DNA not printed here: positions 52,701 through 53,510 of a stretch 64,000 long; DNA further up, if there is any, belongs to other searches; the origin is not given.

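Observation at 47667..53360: RHS/YD-repeat polymorphic toxin with HNH-type nuclease tail, poly-proline C-terminus and overlapping immunity gene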

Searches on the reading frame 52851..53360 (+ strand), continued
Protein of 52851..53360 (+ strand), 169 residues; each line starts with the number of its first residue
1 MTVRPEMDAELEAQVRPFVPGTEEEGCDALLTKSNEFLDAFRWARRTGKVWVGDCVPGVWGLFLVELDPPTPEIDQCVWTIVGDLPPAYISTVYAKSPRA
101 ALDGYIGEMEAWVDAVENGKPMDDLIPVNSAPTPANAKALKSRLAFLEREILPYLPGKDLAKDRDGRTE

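Call 75: search_protein_families(library=pfam, proteins=[P0080, P0086, P0037, P0049, P0052, P0085, P0064, P0072, P0090, P0093], max_evalue=1)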
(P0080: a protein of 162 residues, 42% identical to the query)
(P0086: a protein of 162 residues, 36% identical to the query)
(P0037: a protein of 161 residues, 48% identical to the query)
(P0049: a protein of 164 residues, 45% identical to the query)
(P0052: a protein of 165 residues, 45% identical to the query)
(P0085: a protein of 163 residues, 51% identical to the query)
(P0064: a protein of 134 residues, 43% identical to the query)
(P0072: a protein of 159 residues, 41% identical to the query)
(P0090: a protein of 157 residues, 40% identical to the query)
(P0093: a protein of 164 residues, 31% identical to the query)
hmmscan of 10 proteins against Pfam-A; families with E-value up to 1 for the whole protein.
P0080 (162 aa): 0 families

P0086 (162 aa): 1 family
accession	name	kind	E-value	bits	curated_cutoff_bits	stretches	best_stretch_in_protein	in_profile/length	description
PF16108.10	DUF4826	-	0.016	15.8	22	1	22-141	7-114/129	Domain of unknown function (DUF4826)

P0037 (161 aa): 0 families

P0049 (164 aa): 0 families

P0052 (165 aa): 0 families

P0085 (163 aa): 0 families

P0064 (134 aa): 1 family
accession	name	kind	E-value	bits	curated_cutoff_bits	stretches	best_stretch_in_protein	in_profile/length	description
PF16108.10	DUF4826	-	0.061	14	22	1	49-80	54-85/129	Domain of unknown function (DUF4826)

P0072 (159 aa): 1 family
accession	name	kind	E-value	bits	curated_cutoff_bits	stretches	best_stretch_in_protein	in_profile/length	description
PF16108.10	DUF4826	-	0.005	17.5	22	1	77-126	54-103/129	Domain of unknown function (DUF4826)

P0090 (157 aa): 1 family
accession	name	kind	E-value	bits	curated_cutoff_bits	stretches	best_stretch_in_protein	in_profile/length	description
PF16108.10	DUF4826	-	0.0099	16.5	22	1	55-91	44-80/129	Domain of unknown function (DUF4826)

P0093 (164 aa): 2 families
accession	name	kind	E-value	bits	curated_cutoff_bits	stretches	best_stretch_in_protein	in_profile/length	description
PF16087.11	DUF4817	-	0.0062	16.6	22.6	1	105-120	40-55/55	Helix-turn-helix domain (DUF4817)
PF06685.17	DUF1186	-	0.0074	16.3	22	1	12-82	26-96/247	Protein of unknown function (DUF1186)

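Call 86: fold_search(model_id=the predicted structure, library=pdb)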
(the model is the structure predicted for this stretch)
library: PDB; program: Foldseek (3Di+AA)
matches with E <= 10: 60; with E <= 0.001: 0
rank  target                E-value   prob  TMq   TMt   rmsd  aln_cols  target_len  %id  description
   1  3mqz                  9.1e-01  0.06  0.19  0.17  13.3       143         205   16  Crystal Structure of Conserved Protein DUF1054 from Pink Subaerial Biofilm Microbial Leptospirillum sp. Group II UBA. (released 2010-06-23)
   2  9grx_J                1.3e+00  0.02  0.13  0.14  12.6       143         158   12  NDH-PSI-LHCI supercomplex from S. oleracea (released 2025-02-12)
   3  6nbq_J                1.7e+00  0.03  0.16  0.16  13.1       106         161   13  T.elongatus NDH (data-set 1) (released 2019-02-27)
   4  4q0k                  2.9e+00  0.11  0.22  0.24   4.8        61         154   13  Crystal Structure of Phytohormone Binding Protein from Medicago truncatula in complex with gibberellic acid (GA3) (released 2014-04-23)
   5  1rx0_C                2.9e+00  0.02  0.16  0.08  17.8       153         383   12  Crystal structure of isobutyryl-CoA dehydrogenase complexed with substrate/ligand. (released 2004-04-20)
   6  6gri_D                3.2e+00  0.02  0.16  0.10  15.5       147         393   13  E. coli Microcin synthetase McbBCD complex (released 2019-01-30)
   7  6wt4_A                3.4e+00  0.02  0.16  0.19  15.9       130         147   10  Structure of a bacterial STING receptor from Flavobacteriaceae sp. in complex with 3',3'-cGAMP (released 2020-09-09)
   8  5n9y_A                3.7e+00  0.02  0.17  0.11  12.3       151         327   13  The full-length structure of ZntB (released 2017-11-15)
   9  8qhh_MODEL_1_A        4.4e+00  0.07  0.20  0.21   4.7        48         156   14  NMR solution structure of the green kiwi fruit allergen Act d 8.0101 (released 2023-11-08)
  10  9eto_A                4.6e+00  0.06  0.25  0.13   8.3        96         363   16  PsiK from Psilocybe cubensis (released 2024-11-06)
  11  7lbm_z                4.6e+00  0.04  0.21  0.23  11.3       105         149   14  Structure of the human Mediator-bound transcription pre-initiation complex (released 2021-03-24)
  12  7ena_q                4.9e+00  0.04  0.22  0.09  11.5       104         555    9  TFIID-based PIC-Mediator holo-complex in pre-assembled state (pre-hPIC-MED) (released 2021-05-26)
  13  7t4s_B                4.9e+00  0.02  0.17  0.14  10.2        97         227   12  CryoEM structure of the HCMV Pentamer gH/gL/UL128/UL130/UL131A in complex with NRP2 and neutralizing fabs 8I21 and 13H (released 2022-03-23)
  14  2c5q_F                4.9e+00  0.02  0.16  0.12  11.8       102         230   14  Crystal structure of yeast YER010Cp (released 2005-11-14)
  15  6jky_E                4.9e+00  0.01  0.16  0.18  16.0       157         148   10  Crystal structure of MvcA-UBE2N-Ub complex from Legionella pneumophila (released 2019-12-18)
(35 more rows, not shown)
